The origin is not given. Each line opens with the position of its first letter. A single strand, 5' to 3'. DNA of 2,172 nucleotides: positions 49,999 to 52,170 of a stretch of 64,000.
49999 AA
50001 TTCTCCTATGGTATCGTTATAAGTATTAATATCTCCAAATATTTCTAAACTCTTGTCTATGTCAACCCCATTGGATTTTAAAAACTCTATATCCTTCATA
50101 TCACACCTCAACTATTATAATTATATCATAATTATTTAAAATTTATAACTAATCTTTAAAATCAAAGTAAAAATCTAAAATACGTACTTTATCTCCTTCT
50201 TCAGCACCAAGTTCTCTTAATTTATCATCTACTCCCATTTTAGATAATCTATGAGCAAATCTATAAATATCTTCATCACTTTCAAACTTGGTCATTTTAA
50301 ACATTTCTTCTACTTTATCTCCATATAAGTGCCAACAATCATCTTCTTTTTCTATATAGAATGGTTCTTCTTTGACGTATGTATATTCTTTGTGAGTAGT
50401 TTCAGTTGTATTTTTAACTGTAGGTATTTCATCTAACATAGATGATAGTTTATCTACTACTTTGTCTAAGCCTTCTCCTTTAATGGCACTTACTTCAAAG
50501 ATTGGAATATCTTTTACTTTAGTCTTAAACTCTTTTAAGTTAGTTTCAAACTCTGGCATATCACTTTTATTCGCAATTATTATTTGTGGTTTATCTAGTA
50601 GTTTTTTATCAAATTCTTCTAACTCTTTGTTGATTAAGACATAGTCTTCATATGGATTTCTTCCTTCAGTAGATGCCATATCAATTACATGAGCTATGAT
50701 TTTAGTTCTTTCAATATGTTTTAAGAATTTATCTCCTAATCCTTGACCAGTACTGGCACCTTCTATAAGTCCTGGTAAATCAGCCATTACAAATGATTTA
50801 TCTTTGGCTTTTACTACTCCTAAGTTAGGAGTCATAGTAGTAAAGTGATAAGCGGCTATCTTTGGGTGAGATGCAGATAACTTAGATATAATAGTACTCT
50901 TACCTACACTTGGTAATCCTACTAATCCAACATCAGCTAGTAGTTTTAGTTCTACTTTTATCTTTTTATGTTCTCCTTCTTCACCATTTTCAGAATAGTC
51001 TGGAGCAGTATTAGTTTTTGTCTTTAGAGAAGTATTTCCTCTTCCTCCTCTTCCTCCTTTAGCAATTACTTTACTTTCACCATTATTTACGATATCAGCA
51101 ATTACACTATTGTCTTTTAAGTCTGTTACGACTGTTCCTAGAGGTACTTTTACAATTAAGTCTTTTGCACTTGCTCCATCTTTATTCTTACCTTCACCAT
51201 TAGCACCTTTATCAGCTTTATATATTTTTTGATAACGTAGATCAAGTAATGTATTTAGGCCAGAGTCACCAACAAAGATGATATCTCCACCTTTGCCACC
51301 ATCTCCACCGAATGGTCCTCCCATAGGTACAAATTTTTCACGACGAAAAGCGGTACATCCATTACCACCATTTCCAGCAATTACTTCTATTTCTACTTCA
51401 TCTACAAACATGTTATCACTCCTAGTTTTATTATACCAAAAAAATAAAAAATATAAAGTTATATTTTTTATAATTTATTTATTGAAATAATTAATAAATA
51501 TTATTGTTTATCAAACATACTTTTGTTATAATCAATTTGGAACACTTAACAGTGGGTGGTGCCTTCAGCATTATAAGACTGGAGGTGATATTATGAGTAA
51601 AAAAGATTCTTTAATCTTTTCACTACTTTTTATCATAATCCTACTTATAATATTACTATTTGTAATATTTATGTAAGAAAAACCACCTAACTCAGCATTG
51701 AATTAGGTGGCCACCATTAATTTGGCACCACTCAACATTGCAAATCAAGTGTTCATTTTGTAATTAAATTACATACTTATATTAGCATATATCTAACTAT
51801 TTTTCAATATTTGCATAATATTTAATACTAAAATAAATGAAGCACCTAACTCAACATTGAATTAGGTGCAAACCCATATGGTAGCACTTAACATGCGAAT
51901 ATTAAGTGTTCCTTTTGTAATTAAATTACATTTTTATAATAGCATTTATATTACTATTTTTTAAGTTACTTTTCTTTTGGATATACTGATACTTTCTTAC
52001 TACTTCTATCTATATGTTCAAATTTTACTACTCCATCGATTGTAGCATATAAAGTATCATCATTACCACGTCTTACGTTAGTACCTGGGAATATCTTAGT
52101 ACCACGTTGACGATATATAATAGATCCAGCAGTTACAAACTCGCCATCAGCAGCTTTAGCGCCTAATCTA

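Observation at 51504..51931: Type I toxin-antitoxin-like module in the rpmA-obg spacer: hydrophobic 27-aa ORF opposed by two tandem structured sRNA units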

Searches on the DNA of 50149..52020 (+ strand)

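Call 6: search_rna_families(source=window, start=51350, end=52020, threshold=evalue, max_evalue=10, show_alignments=3)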
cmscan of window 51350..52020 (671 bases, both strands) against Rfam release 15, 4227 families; matches with E-value up to 10: 7.
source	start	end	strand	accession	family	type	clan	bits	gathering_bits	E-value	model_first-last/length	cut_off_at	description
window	51675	51769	-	RF01733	atoC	Cis-reg;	-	18.9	50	1.2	1-93/93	no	atoC RNA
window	51728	51775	+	RF00460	U1A_PIE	Cis-reg;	-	16.4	50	2.6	1-74/74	no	U1A polyadenylation inhibition element (PIE)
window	51633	51723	-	RF00063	SscA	Gene;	-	16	60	8.8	1-96/96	no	SscA RNA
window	51573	51649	-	RF01733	atoC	Cis-reg;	-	15.7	50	7.3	1-93/93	no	atoC RNA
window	51840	51948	+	RF04324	Pestivirus-3UTR-SLIV-SLIII-SLII-CSFV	Gene; sRNA;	CL00151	14.9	150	6.4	1-170/170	no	Pestivirus 3' UTR SLIV, SLIII and SLII classical swine fever virus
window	51734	51757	-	RF02477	GlsR9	Gene; snRNA; snoRNA; CD-box;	-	13.7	95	7.1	1-79/79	no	Small nucleolar RNA GlsR9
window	51356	51402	-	RF01306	sR52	Gene; snRNA; snoRNA; CD-box;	-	11.9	50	8.8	1-60/60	no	Small nucleolar RNA sR52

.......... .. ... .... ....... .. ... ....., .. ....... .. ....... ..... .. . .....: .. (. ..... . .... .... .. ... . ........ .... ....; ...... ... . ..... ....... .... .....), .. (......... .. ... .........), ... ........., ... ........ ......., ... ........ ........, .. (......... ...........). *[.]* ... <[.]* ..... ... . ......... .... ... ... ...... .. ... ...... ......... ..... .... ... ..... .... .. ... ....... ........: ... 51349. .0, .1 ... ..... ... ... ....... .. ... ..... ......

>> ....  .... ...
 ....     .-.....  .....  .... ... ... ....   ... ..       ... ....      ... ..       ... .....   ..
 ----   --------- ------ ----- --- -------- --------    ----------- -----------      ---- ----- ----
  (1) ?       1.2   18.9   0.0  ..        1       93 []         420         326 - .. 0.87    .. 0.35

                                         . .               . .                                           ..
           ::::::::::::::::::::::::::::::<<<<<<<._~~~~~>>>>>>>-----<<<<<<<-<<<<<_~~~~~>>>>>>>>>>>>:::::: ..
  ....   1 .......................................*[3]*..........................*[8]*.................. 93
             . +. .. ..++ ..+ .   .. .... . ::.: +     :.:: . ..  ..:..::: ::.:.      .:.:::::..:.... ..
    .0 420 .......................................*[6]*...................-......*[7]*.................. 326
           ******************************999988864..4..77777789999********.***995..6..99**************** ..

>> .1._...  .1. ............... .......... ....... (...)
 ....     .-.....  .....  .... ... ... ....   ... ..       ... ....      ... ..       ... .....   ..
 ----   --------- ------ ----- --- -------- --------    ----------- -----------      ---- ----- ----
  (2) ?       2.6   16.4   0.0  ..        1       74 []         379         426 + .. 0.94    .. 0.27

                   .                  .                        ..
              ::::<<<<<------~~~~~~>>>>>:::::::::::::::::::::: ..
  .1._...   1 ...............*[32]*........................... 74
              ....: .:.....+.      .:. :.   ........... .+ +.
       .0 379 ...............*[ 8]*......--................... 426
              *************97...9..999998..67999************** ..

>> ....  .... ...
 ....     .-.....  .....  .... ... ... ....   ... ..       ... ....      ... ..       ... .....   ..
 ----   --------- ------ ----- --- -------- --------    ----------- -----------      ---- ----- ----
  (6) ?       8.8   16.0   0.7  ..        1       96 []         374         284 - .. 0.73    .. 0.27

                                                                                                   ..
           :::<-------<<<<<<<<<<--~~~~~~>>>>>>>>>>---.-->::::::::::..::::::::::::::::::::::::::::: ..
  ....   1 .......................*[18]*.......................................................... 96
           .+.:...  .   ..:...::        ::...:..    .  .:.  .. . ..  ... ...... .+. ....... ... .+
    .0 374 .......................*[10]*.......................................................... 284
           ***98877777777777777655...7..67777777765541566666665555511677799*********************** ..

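Call 19: search_dna_similar(query=window:51500-51965:+, collection=plasmids, mode=distant, max_evalue=0.01, max_rows=10)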
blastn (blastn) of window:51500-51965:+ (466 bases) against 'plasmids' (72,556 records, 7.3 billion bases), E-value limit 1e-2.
No match.

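Call 20: search_dna_similar(query=window:51500-51965:+, collection=phages, mode=distant, max_evalue=0.01, max_rows=10)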
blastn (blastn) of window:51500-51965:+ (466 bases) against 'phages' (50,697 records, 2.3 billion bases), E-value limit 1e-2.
Records with a match: 19; places in all: 19; records where one place covers at least 80% of the query: 0.
Best place of each record, by identity: 80-90% 19.
By first word of the organism name: Streptococcus 19.
By host as written in the record: Streptococcus thermophilus 11; Streptococcus thermophilus ST67368 2; Streptococcus thermophilus ST69760 2; Streptococcus thermophilus ST69763 2; Streptococcus thermophilus DGCC7854 2.
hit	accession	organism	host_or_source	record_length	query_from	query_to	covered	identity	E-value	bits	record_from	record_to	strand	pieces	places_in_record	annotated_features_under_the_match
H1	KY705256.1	Streptococcus phage P3681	Streptococcus thermophilus ST67368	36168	293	332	9%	87.5%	9e-4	51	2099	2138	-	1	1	hypothetical protein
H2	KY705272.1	Streptococcus phage P7601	Streptococcus thermophilus ST69760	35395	293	332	9%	87.5%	9e-4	51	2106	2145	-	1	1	hypothetical protein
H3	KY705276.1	Streptococcus phage P7633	Streptococcus thermophilus ST69763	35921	293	332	9%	87.5%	9e-4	51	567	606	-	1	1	none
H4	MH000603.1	Streptococcus phage D1024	Streptococcus thermophilus DGCC7854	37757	293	332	9%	87.5%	9e-4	51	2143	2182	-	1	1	hypothetical protein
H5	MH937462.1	Streptococcus phage CHPC663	Streptococcus thermophilus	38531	293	332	9%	87.5%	9e-4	51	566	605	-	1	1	none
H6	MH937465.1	Streptococcus phage CHPC873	Streptococcus thermophilus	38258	293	332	9%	87.5%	9e-4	51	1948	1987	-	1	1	hypothetical protein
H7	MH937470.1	Streptococcus phage CHPC925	Streptococcus thermophilus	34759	293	332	9%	87.5%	9e-4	51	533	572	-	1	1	none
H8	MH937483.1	Streptococcus phage CHPC1005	Streptococcus thermophilus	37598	293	332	9%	87.5%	9e-4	51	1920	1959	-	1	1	hypothetical protein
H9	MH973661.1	Streptococcus phage SW5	Streptococcus thermophilus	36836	293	332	9%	87.5%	9e-4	51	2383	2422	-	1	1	hypothetical protein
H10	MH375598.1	Streptococcus phage 140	Streptococcus thermophilus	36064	293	332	9%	87.5%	9e-4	51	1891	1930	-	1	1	hypothetical protein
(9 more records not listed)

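Call 36: build_rna_model(alignment_id=A4)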
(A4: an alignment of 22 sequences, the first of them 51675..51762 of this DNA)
Model R1 built from alignment A4 (22 sequences, 105 columns); structure: RNAalifold consensus.
model positions 90; base pairs 22; branch points 1; effective number of sequences 1.94; information 0.634 bits per position. Calibrated on 0.2 Mb of random sequence (short: E-values are rough).
structure used (alignment columns):
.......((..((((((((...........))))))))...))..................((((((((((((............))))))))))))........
